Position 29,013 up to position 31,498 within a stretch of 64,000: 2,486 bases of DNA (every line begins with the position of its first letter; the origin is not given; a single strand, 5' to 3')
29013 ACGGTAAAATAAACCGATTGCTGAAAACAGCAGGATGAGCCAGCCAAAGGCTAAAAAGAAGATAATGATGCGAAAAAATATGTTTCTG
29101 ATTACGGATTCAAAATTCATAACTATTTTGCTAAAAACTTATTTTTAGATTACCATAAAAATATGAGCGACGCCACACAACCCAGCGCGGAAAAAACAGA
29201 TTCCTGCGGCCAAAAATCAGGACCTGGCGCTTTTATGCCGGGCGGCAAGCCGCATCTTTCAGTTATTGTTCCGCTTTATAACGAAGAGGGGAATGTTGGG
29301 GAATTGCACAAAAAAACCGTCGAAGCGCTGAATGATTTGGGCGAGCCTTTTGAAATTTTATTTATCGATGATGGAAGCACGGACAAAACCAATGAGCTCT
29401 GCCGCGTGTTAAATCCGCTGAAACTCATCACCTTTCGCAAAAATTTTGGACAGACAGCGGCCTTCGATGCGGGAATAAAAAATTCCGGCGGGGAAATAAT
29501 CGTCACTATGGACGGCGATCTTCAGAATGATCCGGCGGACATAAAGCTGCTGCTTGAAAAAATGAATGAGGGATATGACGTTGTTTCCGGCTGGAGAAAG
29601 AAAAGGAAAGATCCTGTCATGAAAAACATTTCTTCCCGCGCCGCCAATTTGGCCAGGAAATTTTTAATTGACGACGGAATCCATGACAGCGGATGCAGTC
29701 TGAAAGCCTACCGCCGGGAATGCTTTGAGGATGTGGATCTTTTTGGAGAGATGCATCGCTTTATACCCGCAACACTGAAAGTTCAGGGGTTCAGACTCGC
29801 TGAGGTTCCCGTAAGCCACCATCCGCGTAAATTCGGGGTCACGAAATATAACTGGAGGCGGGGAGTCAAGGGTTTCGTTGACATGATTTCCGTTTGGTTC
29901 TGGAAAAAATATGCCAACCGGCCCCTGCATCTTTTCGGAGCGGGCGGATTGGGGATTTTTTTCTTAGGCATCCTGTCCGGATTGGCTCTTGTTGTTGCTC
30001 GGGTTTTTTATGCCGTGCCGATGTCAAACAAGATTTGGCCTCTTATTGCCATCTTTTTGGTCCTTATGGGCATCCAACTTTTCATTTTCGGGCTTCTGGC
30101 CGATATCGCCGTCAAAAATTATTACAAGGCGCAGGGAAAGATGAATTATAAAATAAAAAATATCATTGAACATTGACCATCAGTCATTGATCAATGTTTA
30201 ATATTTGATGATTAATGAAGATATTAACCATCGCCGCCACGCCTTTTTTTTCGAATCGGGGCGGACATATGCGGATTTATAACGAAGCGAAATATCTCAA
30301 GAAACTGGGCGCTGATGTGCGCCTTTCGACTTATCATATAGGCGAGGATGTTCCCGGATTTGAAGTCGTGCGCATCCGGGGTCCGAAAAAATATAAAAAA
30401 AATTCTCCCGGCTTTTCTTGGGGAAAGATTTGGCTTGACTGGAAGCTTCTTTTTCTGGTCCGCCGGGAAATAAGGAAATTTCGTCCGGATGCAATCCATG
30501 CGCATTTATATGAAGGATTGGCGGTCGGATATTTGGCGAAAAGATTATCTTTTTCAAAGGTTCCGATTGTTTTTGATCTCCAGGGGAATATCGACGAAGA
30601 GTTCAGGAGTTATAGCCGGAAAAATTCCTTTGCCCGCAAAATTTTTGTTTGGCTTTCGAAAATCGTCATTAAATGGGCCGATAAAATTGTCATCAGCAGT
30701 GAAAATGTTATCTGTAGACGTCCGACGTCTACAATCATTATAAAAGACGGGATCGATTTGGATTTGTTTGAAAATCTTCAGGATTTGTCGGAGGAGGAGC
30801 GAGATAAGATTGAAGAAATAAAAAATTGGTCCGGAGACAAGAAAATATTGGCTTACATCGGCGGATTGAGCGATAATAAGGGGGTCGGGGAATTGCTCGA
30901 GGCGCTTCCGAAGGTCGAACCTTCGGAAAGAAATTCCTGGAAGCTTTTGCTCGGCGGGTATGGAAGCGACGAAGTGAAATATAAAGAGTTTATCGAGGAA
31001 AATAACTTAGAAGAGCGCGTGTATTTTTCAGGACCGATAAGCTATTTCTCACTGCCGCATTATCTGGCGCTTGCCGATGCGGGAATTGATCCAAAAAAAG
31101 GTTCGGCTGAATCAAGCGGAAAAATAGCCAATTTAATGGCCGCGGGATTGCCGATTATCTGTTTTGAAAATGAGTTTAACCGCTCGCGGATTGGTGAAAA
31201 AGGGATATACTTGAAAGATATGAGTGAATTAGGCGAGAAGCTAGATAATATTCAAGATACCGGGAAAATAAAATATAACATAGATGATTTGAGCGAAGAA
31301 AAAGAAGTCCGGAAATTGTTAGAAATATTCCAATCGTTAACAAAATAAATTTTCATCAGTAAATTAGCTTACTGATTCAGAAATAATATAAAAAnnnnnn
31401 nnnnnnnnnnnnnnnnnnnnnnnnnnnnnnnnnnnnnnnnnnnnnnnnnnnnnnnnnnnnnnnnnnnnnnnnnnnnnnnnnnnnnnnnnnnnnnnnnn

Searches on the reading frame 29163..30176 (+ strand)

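Call 3: search_protein_families(library=pfam, proteins=[window:29163-30176:+], max_evalue=0.1)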
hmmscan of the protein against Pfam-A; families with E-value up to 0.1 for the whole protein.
window:29163-30176:+ (337 aa): 4 families
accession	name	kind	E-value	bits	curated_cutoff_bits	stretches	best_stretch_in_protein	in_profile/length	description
PF00535.33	Glycos_transf_2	-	2e-30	106.3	23.3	1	33-191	1-167/168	Glycosyl transferase family 2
PF10111.15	Glyco_tranf_2_2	-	1.6e-05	25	27.3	1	33-120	1-92/276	Glycosyltransferase like family 2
PF20990.2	DUF2207_C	-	0.018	15.2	33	1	220-309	103-184/247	Predicted membrane protein (DUF2207) C-terminal domain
PF07332.16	Phage_holin_3_6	-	0.042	14.3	28.4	1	262-325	36-99/116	Putative Actinobacterial Holin-X, holin superfamily III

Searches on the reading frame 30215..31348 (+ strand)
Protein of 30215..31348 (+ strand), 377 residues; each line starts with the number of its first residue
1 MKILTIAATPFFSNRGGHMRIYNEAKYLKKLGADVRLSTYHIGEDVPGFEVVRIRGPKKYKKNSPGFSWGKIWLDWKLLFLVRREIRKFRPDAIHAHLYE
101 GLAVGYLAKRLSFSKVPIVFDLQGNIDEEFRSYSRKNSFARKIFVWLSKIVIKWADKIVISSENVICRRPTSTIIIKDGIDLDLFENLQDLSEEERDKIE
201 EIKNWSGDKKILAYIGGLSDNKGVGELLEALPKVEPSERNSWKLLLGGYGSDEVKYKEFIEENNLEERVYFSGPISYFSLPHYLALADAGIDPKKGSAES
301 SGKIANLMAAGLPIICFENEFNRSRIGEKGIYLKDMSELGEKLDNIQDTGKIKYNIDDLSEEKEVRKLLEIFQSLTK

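Call 3: search_protein_families(library=pfam, proteins=[window:30215-31348:+], max_evalue=0.1)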
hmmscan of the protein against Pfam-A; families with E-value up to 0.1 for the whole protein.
window:30215-31348:+ (377 aa): 5 families
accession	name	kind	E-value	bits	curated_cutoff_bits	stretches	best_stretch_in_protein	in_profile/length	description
PF00534.26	Glycos_transf_1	-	1.4e-16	60.9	26.4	1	196-328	2-133/172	Glycosyl transferases group 1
PF13692.12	Glyco_trans_1_4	-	1.8e-14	54.6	27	1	210-344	2-137/142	Glycosyl transferases group 1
PF13439.12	Glyco_transf_4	-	5.4e-14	53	28.5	1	16-164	3-143/170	Glycosyltransferase Family 4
PF13579.12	Glyco_trans_4_4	-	7.7e-13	49.5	29.7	1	16-163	2-136/158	Glycosyl transferase 4-like domain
PF13477.12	Glyco_trans_4_2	-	0.0037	17.9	23.4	1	25-116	17-102/139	Glycosyl transferase 4-like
